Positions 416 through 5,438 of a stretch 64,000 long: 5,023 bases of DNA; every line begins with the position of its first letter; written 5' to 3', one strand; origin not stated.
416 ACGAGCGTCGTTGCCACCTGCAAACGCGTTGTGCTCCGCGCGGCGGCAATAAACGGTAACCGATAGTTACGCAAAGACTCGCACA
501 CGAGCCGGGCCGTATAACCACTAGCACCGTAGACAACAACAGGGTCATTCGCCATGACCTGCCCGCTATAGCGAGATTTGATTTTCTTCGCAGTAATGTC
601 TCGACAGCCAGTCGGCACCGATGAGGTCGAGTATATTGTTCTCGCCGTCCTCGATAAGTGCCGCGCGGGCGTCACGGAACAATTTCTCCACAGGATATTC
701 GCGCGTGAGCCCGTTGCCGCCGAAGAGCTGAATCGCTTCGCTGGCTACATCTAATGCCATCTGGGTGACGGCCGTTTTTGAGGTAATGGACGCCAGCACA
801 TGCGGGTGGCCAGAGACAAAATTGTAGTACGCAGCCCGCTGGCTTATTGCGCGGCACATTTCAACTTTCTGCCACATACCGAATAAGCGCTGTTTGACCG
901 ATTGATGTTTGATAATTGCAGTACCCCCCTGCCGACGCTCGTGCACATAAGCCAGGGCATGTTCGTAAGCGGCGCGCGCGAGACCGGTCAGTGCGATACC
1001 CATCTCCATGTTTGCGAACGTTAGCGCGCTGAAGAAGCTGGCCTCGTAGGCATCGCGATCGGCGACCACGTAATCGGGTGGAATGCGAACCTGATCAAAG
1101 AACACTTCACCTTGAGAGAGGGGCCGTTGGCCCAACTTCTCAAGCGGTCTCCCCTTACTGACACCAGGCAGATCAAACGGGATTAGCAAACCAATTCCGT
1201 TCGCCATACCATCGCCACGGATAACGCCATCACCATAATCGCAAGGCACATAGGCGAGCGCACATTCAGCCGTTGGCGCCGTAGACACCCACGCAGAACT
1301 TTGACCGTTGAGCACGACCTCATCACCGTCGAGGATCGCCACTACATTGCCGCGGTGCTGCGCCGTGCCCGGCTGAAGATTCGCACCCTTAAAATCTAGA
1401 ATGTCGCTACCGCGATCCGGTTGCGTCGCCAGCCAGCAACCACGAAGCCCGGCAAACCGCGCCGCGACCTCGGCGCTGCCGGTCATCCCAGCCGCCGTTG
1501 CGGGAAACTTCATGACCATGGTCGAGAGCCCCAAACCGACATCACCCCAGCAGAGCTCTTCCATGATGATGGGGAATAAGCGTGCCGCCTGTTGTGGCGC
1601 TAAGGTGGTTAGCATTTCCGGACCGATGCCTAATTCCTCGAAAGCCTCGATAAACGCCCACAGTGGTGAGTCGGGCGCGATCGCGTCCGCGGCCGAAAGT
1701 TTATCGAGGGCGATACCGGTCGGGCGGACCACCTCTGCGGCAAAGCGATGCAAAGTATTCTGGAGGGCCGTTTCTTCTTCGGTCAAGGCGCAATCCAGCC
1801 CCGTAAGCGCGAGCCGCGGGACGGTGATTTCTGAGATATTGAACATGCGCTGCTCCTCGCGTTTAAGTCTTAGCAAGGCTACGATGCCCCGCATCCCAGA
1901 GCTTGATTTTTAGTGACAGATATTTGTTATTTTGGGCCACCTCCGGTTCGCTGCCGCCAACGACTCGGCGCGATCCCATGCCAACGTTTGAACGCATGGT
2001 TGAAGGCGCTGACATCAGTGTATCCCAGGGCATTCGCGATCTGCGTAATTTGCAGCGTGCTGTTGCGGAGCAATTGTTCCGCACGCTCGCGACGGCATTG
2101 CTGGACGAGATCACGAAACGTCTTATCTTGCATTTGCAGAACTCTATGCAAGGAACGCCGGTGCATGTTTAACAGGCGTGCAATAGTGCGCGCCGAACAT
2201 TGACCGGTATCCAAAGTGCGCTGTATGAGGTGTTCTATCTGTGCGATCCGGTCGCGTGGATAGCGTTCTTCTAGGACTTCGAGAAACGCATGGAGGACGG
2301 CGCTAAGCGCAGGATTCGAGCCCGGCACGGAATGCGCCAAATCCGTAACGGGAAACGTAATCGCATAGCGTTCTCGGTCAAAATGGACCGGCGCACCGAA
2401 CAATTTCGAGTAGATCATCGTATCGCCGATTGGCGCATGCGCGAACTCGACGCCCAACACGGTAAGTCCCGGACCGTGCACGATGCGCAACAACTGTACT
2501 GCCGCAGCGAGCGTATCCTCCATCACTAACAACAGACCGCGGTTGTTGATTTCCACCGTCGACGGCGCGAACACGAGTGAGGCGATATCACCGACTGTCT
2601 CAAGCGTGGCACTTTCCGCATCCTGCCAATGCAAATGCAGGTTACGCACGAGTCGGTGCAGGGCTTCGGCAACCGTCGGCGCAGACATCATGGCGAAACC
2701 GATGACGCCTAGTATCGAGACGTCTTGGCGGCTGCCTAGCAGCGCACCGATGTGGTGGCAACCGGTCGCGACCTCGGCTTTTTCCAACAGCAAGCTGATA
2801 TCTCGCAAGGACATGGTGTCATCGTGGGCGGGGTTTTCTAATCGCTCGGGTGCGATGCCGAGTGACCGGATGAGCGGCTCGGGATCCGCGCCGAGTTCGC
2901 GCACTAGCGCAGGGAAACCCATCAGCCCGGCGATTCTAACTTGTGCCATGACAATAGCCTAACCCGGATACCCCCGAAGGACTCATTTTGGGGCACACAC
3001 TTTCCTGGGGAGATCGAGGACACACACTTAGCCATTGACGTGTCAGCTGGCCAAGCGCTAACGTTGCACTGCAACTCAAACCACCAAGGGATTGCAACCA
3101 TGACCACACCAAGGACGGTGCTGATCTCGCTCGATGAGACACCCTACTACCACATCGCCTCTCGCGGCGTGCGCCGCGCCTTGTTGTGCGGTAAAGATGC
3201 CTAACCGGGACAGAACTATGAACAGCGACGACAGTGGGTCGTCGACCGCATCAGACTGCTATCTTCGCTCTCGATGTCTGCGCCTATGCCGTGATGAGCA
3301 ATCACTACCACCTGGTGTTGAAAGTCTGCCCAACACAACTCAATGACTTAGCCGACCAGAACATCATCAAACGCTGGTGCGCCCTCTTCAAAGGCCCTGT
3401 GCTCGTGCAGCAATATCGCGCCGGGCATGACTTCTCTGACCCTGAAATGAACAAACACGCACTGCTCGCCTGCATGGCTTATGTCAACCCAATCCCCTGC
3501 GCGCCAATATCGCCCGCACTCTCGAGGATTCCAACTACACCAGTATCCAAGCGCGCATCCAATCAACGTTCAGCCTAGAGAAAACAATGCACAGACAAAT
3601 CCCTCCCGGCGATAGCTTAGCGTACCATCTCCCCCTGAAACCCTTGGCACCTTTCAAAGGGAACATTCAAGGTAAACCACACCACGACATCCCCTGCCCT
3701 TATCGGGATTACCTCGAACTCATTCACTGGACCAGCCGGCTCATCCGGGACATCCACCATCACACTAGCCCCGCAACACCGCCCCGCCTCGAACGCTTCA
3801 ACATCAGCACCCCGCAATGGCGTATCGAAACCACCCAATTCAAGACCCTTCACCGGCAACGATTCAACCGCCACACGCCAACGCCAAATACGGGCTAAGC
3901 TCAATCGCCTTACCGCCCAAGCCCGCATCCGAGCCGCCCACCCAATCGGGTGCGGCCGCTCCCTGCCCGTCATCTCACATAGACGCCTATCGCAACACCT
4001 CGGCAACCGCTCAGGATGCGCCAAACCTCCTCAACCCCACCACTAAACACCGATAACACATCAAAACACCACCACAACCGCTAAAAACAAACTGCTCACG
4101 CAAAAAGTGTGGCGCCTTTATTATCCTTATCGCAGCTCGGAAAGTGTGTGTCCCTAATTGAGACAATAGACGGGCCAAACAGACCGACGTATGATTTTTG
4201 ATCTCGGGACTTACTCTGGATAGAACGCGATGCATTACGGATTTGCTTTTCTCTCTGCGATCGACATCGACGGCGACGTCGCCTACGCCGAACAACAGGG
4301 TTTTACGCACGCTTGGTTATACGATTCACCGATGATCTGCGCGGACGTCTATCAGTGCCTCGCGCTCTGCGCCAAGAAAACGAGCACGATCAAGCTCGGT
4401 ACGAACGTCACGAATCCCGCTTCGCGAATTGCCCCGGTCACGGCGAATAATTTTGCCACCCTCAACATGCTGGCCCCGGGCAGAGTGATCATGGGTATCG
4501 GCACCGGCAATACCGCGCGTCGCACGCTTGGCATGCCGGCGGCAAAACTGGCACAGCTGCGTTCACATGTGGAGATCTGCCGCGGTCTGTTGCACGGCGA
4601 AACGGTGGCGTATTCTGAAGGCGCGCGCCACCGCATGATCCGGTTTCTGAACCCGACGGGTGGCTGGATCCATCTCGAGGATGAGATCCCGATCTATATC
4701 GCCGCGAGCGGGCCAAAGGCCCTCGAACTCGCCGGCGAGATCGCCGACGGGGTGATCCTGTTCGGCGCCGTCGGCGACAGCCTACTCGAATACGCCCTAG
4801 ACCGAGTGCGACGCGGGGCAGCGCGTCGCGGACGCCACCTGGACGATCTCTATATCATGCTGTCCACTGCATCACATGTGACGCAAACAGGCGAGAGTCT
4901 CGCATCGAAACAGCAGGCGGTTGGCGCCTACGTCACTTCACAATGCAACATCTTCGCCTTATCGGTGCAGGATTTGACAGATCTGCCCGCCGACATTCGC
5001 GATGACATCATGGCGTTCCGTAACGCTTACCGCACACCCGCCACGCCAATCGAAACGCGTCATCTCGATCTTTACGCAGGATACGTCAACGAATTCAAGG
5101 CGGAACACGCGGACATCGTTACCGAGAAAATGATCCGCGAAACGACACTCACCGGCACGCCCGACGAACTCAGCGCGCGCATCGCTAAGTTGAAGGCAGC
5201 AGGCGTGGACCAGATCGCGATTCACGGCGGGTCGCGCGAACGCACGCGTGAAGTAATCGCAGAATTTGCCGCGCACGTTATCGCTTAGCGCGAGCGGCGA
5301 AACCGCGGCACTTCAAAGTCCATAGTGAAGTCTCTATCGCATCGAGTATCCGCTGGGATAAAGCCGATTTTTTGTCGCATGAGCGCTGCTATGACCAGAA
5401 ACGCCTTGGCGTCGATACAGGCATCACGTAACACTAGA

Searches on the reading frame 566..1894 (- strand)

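Call 33: search_protein_families(library=pfam, proteins=[window:566-1894:-])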
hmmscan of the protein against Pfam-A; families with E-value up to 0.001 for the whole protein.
window:566-1894:- (442 aa): 4 families
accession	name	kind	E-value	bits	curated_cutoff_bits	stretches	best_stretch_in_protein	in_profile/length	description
PF00441.29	Acyl-CoA_dh_1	-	4e-29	102.1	22.4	1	291-429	11-148/150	Acyl-CoA dehydrogenase, C-terminal domain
PF08028.16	Acyl-CoA_dh_2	-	1e-12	48.9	22.7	1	300-412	5-126/134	Acyl-CoA dehydrogenase, C-terminal domain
PF02770.24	Acyl-CoA_dh_M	-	1.9e-07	31.6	33.3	1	154-269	2-97/97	Acyl-CoA dehydrogenase, middle domain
PF22924.1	ACOX_C_alpha1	-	0.00031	21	27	0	307-424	20-162/169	Acyl-CoA oxidase, C-alpha1 domain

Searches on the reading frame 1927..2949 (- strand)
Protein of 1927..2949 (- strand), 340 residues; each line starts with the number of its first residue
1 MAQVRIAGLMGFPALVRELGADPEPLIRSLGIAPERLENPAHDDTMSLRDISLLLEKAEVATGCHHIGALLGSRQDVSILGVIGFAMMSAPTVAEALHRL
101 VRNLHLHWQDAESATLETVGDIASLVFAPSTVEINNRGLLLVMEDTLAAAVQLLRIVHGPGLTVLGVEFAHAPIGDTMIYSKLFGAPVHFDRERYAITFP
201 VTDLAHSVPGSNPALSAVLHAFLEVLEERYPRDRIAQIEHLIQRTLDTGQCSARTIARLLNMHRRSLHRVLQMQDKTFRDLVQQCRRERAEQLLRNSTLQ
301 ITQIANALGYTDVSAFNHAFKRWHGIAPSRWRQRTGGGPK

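Call 33: search_protein_families(library=pfam, proteins=[window:1927-2949:-])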
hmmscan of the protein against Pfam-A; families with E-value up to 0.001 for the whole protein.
window:1927-2949:- (340 aa): 3 families
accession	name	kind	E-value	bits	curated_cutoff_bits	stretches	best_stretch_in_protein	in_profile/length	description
PF12625.12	Arabinose_bd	-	6.9e-37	127.8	27.6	1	20-206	1-183/185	Arabinose-binding domain of AraC transcription regulator, N-term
PF12833.13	HTH_18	-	1.5e-21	76.9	33.6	1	256-334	1-80/80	Helix-turn-helix domain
PF00165.29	HTH_AraC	-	7.4e-09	36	26.6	1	296-333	6-42/42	Bacterial regulatory helix-turn-helix proteins, AraC family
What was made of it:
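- A second AraC-family gene exists at 1927-2949 (call 33), and the whole 4.74-Mb genome could not be searched.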

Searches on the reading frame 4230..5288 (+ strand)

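Call 33: search_protein_families(library=pfam, proteins=[window:4230-5288:+])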
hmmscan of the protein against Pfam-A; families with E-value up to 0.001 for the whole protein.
window:4230-5288:+ (352 aa): 1 family
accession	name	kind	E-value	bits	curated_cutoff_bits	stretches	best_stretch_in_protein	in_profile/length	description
PF00296.26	Bac_luciferase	-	9.8e-48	163.5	27.9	1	18-328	30-314/314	Luciferase-like monooxygenase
